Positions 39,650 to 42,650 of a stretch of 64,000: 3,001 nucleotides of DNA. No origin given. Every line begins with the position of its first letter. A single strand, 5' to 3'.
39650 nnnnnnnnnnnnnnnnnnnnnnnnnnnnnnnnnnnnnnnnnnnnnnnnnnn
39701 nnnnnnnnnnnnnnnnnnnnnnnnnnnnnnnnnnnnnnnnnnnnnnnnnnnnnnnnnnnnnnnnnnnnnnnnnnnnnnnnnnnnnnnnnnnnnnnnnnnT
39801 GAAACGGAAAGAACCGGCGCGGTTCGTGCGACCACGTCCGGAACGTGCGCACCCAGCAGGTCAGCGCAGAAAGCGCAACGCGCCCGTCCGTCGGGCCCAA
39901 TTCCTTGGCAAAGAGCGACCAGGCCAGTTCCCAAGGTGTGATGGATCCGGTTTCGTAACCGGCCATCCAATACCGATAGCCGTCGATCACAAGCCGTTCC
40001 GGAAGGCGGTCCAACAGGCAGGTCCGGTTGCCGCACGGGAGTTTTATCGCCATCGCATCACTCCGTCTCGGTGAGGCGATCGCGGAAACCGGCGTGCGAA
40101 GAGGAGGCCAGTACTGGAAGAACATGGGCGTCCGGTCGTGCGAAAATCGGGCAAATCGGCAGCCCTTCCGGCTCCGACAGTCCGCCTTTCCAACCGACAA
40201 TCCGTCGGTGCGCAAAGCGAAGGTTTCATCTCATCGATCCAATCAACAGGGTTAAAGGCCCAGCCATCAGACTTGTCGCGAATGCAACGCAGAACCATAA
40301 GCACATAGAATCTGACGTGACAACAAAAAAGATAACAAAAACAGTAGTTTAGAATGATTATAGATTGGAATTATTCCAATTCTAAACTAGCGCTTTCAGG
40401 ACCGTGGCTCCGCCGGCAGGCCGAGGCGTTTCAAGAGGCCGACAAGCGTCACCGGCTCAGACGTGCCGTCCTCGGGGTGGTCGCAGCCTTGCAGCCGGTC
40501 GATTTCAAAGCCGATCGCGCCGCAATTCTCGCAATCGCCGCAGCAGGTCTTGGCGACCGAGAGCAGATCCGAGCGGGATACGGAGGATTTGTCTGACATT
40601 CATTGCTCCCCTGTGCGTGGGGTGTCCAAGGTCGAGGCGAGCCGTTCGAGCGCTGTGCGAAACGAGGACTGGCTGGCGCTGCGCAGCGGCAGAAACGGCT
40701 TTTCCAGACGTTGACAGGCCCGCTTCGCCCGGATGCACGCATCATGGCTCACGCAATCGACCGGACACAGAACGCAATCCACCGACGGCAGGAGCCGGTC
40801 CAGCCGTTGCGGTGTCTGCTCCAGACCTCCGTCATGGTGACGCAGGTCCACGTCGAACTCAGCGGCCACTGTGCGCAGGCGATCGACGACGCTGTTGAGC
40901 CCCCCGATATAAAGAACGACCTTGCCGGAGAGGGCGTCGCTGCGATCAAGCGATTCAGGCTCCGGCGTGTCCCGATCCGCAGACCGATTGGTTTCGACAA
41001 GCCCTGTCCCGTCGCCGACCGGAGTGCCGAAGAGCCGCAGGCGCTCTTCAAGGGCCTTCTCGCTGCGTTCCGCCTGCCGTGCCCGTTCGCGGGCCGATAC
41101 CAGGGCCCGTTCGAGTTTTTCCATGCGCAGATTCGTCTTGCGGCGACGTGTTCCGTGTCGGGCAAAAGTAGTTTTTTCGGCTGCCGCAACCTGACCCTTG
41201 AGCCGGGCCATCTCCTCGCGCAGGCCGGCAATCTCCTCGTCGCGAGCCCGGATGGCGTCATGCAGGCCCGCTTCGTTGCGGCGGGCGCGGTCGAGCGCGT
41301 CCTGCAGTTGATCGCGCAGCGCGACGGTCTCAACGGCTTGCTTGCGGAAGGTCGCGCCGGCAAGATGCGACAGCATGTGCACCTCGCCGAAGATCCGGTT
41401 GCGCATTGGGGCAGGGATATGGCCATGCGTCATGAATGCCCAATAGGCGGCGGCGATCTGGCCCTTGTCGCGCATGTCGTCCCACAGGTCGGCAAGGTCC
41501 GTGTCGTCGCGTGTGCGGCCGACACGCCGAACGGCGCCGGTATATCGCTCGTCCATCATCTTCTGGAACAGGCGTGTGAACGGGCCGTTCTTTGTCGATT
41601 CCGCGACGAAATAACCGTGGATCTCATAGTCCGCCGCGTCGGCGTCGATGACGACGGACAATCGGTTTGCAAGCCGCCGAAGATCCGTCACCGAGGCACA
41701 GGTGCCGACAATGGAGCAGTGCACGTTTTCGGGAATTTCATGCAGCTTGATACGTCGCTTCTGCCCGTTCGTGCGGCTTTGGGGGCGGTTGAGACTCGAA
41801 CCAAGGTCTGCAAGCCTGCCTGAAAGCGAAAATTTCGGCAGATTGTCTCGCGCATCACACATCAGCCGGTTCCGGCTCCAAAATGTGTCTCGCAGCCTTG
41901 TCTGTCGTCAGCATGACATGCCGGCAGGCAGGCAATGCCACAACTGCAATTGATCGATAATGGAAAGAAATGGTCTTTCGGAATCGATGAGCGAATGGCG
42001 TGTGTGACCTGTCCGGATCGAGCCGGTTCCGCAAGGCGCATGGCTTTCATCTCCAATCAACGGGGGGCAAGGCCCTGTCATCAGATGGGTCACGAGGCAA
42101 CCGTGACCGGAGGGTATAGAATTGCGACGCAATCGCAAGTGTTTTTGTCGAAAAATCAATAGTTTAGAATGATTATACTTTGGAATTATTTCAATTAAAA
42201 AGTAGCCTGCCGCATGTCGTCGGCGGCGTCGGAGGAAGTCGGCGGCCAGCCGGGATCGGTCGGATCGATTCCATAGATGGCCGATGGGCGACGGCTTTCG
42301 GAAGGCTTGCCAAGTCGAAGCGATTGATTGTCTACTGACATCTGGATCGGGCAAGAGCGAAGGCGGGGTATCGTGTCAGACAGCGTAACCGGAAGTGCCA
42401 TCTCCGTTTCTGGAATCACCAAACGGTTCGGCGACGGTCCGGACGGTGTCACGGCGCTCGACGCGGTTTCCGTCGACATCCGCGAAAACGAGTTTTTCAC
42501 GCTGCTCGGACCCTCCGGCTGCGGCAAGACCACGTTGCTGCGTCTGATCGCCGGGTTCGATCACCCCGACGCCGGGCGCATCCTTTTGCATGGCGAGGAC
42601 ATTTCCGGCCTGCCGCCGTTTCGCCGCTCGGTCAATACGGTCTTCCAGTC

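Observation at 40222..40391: Duplicated AT-rich promoter/operator plus ~120-nt conserved leader in front of two different operons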

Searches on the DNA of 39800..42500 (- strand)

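Call 20: search_rna_families(source=window, start=39800, end=42500, threshold=evalue, max_evalue=10)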
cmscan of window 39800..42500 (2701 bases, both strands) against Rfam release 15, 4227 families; matches with E-value up to 10: 2.
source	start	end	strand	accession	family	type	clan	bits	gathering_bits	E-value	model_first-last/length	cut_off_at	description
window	40310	40348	+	RF02765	Ysr209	Gene; sRNA;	-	18.7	59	5.7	1-46/46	no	Yersinia sRNA 209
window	42029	42085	-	RF01131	sR47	Gene; snRNA; snoRNA; CD-box;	CL00132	13.8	40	4.8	1-55/55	no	Small nucleolar RNA sR47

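Call 40: build_rna_model(alignment_id=A3, structure=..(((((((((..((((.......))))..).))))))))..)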
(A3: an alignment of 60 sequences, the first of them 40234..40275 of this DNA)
Model R1 built from alignment A3 (60 sequences, 42 columns); structure: as given.
model positions 42; base pairs 13; branch points 0; effective number of sequences 20.4; information 1.305 bits per position. Calibrated on 0.2 Mb of random sequence (short: E-values are rough).
structure used (alignment columns):
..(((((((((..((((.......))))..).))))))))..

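Call 41: search_with_rna_model(model_id=R1, source=window, max_evalue=10, filters=off, show_alignments=3)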
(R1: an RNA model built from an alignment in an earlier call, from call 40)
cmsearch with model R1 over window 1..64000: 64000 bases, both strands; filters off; matches with E-value up to 10: 8.
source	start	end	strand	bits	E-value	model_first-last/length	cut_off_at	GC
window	40234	40275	-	51.2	2.6e-14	1-42/42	no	0.5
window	42048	42089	-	42.2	2.3e-11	1-42/42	no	0.6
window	33101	33125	+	10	0.79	1-42/42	no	0.6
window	38809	38834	-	7.8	4.1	1-42/42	no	0.46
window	51475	51483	+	7.8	4.2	17-25/42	no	0.56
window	11317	11338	-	7.5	5.4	1-42/42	no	0.59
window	62799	62846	-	7.4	5.8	1-42/42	no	0.54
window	55304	55319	+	6.9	8.3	1-42/42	no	0.5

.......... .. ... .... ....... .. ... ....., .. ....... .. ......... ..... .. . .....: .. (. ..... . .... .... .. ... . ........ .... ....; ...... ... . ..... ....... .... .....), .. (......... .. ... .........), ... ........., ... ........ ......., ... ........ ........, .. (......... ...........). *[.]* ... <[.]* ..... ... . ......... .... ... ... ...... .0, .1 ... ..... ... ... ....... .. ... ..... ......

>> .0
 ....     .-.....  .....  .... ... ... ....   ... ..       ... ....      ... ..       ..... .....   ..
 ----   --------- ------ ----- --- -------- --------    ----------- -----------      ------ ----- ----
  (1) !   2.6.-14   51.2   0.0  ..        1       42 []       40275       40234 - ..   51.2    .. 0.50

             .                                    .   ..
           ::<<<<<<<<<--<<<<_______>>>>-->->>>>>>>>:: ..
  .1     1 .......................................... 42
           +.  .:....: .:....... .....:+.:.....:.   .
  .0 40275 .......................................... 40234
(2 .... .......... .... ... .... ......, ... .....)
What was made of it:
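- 40234..40275 (-): Copy A conserved 42-nt stem-loop. The outer helix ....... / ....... covers the ribosome-binding site. The inner helix is GGG / CCC with loop CCUUUAA. Call 41 (covariance model, 51.2 bits, E 2.6e-14).
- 42048..42089 (-): Copy B conserved 42-nt stem-loop. The outer helix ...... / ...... covers the Shine-Dalgarno GGAG. The inner helix is GGG / CCC with loop CCUUGCC. Call 41 (42.2 bits, E 2.3e-11).
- Exactly two copies in the window (call 41).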

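Call 42: search_with_rna_model(model_id=R1, sources=[L001, L002, L003, L004, L005, L006, L007, L008, L009, L010, L011, L012, L013, L014, L015, L016, L017, L018, L019, L020, L021, L022, L023, L024, L025, L026, L027, L028, L029, L030, L031, L032, L033, L034, L035, L036, L037, L038, L039, L040, L041, L042, L043, L044, L045, L046, L047, L048, L049, L050, L051, L052, L053, L054, L055, L056, L057, L058, L059, L060, L061, L062, L063, L064, L065, L066, L067, L068, L069, L070, L071, L072, L073, L074, L075, L076, L077, L078, L079, L080], max_evalue=1, show_alignments=8)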
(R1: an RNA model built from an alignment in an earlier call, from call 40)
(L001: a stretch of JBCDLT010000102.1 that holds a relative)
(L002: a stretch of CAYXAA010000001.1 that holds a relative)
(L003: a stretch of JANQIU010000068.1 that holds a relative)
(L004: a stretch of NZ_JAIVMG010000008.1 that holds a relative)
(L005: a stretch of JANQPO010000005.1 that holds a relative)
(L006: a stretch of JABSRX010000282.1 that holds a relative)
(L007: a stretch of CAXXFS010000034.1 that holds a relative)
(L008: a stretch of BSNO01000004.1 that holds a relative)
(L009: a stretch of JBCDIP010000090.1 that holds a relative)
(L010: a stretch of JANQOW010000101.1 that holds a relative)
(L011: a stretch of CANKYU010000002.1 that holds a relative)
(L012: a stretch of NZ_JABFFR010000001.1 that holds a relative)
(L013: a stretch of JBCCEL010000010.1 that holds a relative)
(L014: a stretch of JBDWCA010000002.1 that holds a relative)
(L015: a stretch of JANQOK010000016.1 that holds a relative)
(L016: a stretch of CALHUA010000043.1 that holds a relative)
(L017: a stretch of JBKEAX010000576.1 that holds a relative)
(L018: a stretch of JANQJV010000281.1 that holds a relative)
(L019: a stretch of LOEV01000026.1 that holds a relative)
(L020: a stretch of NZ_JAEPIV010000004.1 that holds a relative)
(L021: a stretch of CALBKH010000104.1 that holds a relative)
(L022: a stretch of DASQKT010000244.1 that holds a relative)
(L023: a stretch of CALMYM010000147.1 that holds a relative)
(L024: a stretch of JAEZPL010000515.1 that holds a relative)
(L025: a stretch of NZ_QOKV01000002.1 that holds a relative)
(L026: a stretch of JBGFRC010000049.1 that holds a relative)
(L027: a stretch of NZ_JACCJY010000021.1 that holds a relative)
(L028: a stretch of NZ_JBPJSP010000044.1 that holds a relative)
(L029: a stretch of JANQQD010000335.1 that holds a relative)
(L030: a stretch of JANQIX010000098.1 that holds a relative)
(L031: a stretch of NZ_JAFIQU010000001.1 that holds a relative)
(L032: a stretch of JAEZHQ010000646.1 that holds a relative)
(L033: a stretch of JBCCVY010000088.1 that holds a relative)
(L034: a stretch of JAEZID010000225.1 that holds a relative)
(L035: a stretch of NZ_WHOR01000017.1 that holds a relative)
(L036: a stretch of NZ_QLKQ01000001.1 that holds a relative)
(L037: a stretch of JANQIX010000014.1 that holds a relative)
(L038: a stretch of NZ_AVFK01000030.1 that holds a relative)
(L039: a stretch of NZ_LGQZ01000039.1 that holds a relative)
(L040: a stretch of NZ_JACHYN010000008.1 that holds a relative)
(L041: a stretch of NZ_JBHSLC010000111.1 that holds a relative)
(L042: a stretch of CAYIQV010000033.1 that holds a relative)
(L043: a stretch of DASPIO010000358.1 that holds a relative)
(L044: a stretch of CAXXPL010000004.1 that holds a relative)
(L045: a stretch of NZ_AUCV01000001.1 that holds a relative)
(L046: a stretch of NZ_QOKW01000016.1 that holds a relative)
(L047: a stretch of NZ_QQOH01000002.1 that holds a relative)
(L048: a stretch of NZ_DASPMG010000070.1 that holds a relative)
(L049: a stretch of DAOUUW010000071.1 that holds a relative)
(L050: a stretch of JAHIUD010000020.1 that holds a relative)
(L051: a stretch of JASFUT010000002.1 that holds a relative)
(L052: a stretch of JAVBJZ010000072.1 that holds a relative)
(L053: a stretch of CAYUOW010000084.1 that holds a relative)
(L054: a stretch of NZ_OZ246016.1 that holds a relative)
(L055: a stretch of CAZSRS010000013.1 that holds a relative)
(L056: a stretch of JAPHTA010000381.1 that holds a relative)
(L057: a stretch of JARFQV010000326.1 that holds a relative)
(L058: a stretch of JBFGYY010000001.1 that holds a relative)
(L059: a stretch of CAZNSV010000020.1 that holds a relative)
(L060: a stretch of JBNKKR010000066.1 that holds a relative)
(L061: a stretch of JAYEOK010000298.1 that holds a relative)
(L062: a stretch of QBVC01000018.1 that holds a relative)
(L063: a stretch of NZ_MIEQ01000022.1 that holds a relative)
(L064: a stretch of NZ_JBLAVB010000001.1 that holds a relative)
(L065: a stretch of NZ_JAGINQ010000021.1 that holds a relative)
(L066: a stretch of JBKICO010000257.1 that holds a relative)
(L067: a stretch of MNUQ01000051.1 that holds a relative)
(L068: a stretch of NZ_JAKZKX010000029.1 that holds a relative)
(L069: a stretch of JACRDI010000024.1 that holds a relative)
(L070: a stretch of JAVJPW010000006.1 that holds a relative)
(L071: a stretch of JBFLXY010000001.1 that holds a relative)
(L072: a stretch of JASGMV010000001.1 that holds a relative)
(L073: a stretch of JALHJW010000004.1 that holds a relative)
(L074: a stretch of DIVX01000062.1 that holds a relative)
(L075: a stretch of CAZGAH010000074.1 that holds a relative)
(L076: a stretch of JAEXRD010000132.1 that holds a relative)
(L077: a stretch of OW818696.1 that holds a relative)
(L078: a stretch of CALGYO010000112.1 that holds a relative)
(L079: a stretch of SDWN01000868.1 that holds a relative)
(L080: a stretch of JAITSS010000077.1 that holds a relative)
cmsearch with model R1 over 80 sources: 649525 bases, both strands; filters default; matches with E-value up to 1: 5.
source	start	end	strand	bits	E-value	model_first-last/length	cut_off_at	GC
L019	6857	6898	+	51.8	1.6e-13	1-42/42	no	0.5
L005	3830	3871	+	48.4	2.1e-12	1-42/42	no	0.6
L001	5587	5628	+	47.9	3.1e-12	1-42/42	no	0.5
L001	3774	3815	+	46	1.3e-11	1-42/42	no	0.5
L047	726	761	+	13.2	0.74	1-42/42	no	0.58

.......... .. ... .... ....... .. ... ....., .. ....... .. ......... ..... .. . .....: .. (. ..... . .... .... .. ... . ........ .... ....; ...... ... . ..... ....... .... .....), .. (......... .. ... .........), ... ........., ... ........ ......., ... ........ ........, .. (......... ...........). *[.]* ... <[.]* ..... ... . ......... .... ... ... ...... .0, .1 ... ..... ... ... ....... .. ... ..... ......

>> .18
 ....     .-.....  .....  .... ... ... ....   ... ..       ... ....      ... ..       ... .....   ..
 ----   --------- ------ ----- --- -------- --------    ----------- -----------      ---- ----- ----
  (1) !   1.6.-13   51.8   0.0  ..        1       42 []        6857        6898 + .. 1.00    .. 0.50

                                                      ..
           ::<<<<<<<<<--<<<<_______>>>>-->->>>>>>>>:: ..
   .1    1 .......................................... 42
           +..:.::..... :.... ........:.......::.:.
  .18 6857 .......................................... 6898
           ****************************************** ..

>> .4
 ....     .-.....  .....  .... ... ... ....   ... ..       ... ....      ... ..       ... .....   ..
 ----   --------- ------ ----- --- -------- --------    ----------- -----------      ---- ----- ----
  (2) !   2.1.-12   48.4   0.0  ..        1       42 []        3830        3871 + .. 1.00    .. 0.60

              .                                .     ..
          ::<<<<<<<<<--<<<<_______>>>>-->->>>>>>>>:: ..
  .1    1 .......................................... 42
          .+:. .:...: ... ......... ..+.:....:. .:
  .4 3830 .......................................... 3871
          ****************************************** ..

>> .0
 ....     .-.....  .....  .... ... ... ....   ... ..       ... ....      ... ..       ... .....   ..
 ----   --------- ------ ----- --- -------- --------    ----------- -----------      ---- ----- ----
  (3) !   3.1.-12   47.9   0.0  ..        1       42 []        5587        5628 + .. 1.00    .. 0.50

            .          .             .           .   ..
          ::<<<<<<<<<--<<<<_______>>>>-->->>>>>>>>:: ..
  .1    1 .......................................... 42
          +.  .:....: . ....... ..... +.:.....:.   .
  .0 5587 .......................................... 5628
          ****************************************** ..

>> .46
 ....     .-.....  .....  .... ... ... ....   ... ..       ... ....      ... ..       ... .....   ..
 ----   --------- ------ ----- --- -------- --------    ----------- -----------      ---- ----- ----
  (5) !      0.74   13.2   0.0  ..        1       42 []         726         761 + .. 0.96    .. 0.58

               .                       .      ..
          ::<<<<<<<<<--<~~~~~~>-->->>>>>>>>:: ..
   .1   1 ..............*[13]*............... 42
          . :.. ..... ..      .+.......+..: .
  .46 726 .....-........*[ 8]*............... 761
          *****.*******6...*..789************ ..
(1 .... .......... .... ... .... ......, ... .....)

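Call 45: search_with_rna_model(model_id=R1, sources=[L200, L201, L202, L203, L204, L205, L206, L207, L208, L209, L210, L211, L212, L213, L214, L215, L216, L217, L218, L219, L220, L221, L222, L223, L224, L225, L226, L227, L228, L229, L230, L231, L232, L233, L234, L235, L236, L237, L238, L239, L240, L241, L242, L243, L244, L245, L246, L247, L248, L249, L250, L251, L252, L253, L254, L255, L256, L257, L258, L259, L260, L261, L262, L263, L264, L265, L266, L267, L268, L269, L270, L271, L272, L273, L274, L275, L276, L277, L278, L279], max_evalue=1, make_alignment=true)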
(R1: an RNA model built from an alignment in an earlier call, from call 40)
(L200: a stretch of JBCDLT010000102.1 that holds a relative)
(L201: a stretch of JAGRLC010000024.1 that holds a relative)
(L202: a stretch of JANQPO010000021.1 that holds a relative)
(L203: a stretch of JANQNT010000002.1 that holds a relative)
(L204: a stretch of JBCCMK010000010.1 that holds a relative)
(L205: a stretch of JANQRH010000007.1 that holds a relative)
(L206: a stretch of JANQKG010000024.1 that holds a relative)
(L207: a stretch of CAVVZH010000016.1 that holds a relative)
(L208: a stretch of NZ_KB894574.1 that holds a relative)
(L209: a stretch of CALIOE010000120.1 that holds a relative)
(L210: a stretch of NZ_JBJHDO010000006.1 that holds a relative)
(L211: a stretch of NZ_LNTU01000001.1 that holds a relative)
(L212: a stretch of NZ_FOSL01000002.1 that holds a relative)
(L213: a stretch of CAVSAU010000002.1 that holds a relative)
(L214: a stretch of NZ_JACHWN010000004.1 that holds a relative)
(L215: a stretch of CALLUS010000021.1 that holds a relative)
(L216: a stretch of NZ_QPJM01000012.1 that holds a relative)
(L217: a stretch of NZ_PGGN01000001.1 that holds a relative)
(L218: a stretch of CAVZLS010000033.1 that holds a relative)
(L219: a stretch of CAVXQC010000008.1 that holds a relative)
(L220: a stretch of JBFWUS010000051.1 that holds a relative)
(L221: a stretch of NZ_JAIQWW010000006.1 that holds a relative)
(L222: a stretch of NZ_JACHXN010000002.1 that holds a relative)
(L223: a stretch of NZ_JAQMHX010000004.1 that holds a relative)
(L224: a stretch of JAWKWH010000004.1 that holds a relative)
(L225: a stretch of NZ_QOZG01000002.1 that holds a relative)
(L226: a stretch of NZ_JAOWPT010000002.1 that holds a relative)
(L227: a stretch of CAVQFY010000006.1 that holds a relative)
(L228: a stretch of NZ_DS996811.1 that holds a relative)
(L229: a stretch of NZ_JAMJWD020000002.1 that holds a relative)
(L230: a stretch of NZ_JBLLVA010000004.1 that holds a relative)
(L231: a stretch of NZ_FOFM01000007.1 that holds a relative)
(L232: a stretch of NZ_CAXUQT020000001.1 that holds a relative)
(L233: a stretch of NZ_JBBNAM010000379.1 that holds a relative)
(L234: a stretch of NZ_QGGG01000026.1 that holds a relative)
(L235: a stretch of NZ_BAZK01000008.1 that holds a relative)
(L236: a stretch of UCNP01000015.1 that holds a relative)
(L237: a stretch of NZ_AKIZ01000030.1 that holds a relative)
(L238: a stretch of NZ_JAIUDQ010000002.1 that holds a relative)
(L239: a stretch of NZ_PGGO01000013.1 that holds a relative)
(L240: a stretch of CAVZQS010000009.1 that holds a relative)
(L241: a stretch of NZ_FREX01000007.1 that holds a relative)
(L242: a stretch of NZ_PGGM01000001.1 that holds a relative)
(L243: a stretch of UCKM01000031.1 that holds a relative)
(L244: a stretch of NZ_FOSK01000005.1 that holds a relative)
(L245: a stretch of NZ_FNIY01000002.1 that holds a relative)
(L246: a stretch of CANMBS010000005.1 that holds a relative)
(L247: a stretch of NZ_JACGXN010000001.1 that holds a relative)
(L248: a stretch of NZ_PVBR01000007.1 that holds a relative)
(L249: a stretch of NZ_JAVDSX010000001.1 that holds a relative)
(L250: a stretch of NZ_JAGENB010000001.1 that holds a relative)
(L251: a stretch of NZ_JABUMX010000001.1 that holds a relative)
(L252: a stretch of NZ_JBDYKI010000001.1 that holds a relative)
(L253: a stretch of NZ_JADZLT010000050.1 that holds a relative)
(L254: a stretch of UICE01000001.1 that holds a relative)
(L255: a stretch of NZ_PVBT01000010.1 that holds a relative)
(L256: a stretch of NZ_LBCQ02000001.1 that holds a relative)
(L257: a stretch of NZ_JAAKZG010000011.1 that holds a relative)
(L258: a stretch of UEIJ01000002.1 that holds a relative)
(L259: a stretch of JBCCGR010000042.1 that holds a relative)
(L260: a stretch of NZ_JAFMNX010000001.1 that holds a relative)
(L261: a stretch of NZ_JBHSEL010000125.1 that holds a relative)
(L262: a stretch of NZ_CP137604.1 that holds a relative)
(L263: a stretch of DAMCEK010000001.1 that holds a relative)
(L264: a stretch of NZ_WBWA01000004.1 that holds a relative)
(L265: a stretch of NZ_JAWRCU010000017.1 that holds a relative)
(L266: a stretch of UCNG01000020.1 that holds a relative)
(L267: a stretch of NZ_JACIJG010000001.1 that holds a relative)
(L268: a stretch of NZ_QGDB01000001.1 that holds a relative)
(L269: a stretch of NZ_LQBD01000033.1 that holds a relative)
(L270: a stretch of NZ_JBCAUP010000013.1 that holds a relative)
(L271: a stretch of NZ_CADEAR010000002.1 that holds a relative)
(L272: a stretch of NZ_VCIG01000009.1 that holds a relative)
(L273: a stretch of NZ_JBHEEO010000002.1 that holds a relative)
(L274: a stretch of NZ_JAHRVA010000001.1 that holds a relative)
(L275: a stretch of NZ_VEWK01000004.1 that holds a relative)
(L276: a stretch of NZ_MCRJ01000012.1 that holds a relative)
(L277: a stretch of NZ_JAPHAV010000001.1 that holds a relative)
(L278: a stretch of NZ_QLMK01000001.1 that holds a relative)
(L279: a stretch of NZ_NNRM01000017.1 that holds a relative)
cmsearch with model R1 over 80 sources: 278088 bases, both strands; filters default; matches with E-value up to 1: 68.
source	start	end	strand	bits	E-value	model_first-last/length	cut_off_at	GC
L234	1352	1393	+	68.4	2.5e-19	1-42/42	no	0.5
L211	1254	1295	+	68.3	2.6e-19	1-42/42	no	0.5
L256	1300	1341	+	68.3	2.6e-19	1-42/42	no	0.5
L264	1262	1303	+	68.3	2.6e-19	1-42/42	no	0.5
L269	1256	1297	+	68.3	2.6e-19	1-42/42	no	0.5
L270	1262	1303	+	68.3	2.6e-19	1-42/42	no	0.5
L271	1262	1303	+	68.3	2.6e-19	1-42/42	no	0.5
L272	1262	1303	+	68.3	2.6e-19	1-42/42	no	0.5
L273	1256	1297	+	68.3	2.6e-19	1-42/42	no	0.5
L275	1257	1298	+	68.3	2.6e-19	1-42/42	no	0.5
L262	1274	1315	+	68.2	2.8e-19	1-42/42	no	0.52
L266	1274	1315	+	68.2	2.8e-19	1-42/42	no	0.52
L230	1359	1400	+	68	3.4e-19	1-42/42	no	0.52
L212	1271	1312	+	67.9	3.6e-19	1-42/42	no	0.52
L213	1271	1312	+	67.9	3.6e-19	1-42/42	no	0.52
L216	1266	1307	+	67.9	3.6e-19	1-42/42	no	0.52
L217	1269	1310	+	67.9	3.6e-19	1-42/42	no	0.52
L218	1266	1307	+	67.9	3.6e-19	1-42/42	no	0.52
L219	1277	1318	+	67.9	3.6e-19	1-42/42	no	0.52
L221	1254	1295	+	67.9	3.6e-19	1-42/42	no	0.52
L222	1266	1307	+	67.9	3.6e-19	1-42/42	no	0.52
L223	1269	1310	+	67.9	3.6e-19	1-42/42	no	0.52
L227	1269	1310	+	67.9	3.6e-19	1-42/42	no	0.52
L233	1281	1322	+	67.9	3.6e-19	1-42/42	no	0.52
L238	1254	1295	+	67.9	3.6e-19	1-42/42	no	0.52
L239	1254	1295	+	67.9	3.6e-19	1-42/42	no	0.52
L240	1272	1313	+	67.9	3.6e-19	1-42/42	no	0.52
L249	1248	1289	+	67.9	3.6e-19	1-42/42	no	0.52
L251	1275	1316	+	67.9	3.6e-19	1-42/42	no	0.52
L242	1255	1296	+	67.8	3.8e-19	1-42/42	no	0.55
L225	1253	1294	+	67.7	4.1e-19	1-42/42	no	0.55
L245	1269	1310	+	67.5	4.9e-19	1-42/42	no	0.52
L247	1254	1295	+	67.5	4.9e-19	1-42/42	no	0.52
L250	1278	1319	+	67.5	4.9e-19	1-42/42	no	0.52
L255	1254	1295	+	67.5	4.9e-19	1-42/42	no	0.52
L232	1281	1322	+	67.4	5.2e-19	1-42/42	no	0.55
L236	1254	1295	+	67.4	5.2e-19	1-42/42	no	0.55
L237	1254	1295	+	67.4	5.2e-19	1-42/42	no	0.55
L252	1254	1295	+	67.4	5.2e-19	1-42/42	no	0.55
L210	1303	1344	+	67.3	5.9e-19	1-42/42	no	0.48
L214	1254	1295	+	67.1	6.4e-19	1-42/42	no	0.52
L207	1302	1343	+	67.1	6.4e-19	1-42/42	no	0.52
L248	1241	1282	+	67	7.4e-19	1-42/42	no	0.55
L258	1229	1270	+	66.1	1.4e-18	1-42/42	no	0.52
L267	1241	1282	+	66.1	1.4e-18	1-42/42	no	0.52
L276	1328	1369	+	66.1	1.4e-18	1-42/42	no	0.52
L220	1325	1366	+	65.6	2e-18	1-42/42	no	0.57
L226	1316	1357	+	64.8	3.8e-18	1-42/42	no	0.5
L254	1266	1307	+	64.6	4.4e-18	1-42/42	no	0.52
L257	1382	1423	+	64.3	5.5e-18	1-42/42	no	0.52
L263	1259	1300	+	64.2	5.7e-18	1-42/42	no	0.5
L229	1206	1247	+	64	6.7e-18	1-42/42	no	0.6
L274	1274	1315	+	64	7e-18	1-42/42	no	0.5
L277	1259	1300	+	63.8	7.8e-18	1-42/42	no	0.52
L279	1275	1316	+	63.8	7.8e-18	1-42/42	no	0.52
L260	1362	1403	+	63.4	1.1e-17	1-42/42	no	0.57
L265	1331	1372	+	61.4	4.8e-17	1-42/42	no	0.52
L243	1254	1295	+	60.7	8.3e-17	1-42/42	no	0.5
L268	1307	1348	+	59.4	2.2e-16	1-42/42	no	0.57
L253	1369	1410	+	56.4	2.1e-15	1-42/42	no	0.52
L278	1280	1321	+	56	2.8e-15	1-42/42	no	0.45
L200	1278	1319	+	47.9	1.3e-12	1-42/42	no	0.5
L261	1271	1312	+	47.8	1.4e-12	1-42/42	no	0.48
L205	1370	1387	+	20.4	0.0014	13-30/42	no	0.67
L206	1370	1387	+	20.4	0.0014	13-30/42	no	0.67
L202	1394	1411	+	19.9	0.002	13-30/42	no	0.61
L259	1427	1441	+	14.6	0.11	14-28/42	no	0.53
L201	1368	1382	+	13.5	0.25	14-28/42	no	0.8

Alignment A5: 68 matches aligned to the model, 42 columns, each read 5' to 3' on its own strand. Consensus structure (alignment columns), stored with it:
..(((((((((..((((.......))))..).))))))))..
